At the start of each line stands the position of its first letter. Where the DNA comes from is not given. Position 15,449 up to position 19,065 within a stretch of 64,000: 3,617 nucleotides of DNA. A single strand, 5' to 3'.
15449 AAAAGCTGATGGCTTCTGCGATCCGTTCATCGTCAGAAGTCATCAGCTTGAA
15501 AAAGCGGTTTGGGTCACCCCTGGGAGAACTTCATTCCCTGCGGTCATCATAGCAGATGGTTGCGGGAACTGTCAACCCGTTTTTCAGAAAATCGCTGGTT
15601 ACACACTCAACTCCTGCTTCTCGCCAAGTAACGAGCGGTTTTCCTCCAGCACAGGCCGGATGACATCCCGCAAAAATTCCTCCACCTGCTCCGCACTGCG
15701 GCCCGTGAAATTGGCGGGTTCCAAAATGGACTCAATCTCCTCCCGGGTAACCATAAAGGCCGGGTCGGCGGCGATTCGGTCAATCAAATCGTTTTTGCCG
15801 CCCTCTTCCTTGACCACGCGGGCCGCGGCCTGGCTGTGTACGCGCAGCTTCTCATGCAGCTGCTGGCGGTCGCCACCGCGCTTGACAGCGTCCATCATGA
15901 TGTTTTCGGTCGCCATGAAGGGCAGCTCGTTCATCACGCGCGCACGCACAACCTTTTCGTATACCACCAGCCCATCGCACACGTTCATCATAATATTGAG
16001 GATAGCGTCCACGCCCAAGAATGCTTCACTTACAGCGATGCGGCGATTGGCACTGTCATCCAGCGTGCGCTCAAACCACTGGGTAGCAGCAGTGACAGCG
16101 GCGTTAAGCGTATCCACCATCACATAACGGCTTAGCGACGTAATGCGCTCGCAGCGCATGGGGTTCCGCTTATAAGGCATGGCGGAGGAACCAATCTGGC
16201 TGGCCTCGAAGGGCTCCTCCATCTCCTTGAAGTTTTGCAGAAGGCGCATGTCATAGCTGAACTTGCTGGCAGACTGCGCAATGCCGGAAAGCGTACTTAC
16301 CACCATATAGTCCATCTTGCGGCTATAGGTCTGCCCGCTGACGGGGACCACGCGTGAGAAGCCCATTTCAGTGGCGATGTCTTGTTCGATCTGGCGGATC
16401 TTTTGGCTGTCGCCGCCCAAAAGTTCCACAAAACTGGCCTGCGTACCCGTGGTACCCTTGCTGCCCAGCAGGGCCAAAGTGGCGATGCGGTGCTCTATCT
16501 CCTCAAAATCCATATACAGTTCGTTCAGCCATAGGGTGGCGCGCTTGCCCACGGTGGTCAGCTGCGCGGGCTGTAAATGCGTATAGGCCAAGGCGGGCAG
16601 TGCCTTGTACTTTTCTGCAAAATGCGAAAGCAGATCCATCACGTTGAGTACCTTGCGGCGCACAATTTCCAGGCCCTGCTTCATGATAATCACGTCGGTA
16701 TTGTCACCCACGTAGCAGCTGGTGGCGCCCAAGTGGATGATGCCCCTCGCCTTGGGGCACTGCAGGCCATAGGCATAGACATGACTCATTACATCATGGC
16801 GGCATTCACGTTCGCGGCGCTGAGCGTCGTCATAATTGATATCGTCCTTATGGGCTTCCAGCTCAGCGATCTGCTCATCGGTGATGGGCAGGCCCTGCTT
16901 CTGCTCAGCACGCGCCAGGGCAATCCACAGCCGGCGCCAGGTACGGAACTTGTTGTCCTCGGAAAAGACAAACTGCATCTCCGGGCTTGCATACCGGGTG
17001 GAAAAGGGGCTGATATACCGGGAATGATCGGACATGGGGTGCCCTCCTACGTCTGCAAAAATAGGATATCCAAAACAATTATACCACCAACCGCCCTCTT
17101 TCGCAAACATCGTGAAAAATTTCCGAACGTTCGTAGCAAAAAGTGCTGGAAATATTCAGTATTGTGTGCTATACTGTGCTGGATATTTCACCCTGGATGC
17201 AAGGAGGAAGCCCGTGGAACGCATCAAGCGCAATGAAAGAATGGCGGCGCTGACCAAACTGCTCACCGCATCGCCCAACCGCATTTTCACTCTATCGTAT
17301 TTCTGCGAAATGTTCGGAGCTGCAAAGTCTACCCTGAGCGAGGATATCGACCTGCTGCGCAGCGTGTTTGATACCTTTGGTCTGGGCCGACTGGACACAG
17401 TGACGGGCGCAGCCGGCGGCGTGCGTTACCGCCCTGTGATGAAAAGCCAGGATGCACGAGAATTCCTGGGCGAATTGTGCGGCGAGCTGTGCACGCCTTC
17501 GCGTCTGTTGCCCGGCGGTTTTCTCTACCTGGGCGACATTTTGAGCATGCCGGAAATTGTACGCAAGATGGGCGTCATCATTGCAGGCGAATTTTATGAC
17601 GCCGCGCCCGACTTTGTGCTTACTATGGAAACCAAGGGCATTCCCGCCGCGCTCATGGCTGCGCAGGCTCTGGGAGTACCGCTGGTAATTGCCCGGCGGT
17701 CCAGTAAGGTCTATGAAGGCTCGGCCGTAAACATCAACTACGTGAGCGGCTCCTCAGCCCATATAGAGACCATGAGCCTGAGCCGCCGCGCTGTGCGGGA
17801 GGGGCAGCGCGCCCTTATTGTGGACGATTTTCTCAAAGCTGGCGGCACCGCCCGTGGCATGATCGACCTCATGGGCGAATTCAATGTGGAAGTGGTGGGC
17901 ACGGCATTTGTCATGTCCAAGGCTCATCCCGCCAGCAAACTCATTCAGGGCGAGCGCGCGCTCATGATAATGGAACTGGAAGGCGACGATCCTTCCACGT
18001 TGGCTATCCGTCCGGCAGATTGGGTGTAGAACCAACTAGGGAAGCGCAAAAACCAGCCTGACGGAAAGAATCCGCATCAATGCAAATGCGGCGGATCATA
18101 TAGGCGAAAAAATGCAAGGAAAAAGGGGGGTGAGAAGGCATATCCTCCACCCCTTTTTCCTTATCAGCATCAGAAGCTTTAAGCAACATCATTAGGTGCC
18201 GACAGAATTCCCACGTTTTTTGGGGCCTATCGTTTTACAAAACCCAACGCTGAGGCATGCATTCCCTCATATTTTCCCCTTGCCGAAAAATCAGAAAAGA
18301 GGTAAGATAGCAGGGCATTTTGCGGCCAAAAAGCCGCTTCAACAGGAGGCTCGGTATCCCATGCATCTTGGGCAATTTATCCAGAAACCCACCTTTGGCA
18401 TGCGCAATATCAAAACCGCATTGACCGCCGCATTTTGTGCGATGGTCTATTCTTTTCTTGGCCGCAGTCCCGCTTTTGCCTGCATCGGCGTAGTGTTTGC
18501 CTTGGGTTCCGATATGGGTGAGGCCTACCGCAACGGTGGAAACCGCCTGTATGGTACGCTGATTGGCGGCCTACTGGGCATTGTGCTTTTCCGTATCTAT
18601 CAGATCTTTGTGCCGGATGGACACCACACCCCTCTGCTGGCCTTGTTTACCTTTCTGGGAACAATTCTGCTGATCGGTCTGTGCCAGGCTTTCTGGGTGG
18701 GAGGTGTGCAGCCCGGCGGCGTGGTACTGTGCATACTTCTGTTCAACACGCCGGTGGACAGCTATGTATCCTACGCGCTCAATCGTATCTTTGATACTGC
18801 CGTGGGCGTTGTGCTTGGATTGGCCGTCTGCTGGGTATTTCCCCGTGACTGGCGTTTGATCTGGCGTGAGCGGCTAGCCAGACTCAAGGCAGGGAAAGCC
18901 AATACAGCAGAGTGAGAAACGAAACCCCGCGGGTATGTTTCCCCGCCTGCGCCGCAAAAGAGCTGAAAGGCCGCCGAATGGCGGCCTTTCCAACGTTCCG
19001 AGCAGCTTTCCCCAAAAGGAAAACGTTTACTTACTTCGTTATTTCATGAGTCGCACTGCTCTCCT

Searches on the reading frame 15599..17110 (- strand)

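Call 65: search_protein_families(library=pfam, proteins=[window:15599-17110:-], max_evalue=0.0001)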
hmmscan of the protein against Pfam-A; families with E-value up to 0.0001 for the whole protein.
window:15599-17110:- (503 aa): 2 families
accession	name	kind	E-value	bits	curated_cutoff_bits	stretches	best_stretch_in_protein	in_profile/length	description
PF00206.25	Lyase_1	-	1.8e-23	83.9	27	1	63-331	33-311/312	Lyase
PF10397.14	ADSL_C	-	2.1e-23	82.9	32.7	1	397-479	1-79/79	Adenylosuccinate lyase C-terminus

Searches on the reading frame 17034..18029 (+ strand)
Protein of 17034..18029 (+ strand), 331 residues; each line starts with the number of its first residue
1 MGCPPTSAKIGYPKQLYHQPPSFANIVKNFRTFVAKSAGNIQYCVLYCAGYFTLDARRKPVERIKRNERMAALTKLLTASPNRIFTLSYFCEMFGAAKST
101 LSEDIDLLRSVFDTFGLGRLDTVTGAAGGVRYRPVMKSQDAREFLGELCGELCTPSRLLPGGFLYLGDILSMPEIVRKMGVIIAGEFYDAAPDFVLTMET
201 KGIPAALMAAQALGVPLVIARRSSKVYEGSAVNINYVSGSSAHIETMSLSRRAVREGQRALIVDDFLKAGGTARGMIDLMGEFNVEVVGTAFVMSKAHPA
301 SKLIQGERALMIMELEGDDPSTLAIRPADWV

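Call 65: search_protein_families(library=pfam, proteins=[window:17034-18029:+], max_evalue=0.0001)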
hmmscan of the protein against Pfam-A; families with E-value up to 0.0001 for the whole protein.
window:17034-18029:+ (331 aa): 2 families
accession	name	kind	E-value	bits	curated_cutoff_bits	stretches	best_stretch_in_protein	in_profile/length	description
PF09182.16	PuR_N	-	8.4e-27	93.4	24.6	1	65-134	1-70/70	Bacterial purine repressor, N-terminal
PF00156.33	Pribosyltran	-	1.2e-17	64.1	26.3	1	173-300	9-130/158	Phosphoribosyl transferase domain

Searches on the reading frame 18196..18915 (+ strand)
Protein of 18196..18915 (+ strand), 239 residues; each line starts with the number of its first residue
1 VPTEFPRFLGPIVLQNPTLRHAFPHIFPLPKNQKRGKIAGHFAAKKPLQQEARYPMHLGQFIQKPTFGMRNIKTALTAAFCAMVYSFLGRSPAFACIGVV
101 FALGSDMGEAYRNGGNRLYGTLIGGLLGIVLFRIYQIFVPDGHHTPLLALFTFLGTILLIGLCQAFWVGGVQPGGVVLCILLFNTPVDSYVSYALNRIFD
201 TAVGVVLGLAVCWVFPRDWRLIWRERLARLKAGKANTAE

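Call 65: search_protein_families(library=pfam, proteins=[window:18196-18915:+], max_evalue=0.0001)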
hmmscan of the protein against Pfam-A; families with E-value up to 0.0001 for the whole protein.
window:18196-18915:+ (239 aa): 2 families
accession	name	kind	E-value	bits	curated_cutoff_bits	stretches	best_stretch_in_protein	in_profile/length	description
PF13515.12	FUSC_2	-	1.3e-09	38.7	25.6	1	81-211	5-126/126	Fusaric acid resistance protein-like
PF06081.17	ArAE_1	-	2.2e-09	38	22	1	67-212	3-138/141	Aromatic acid exporter family member 1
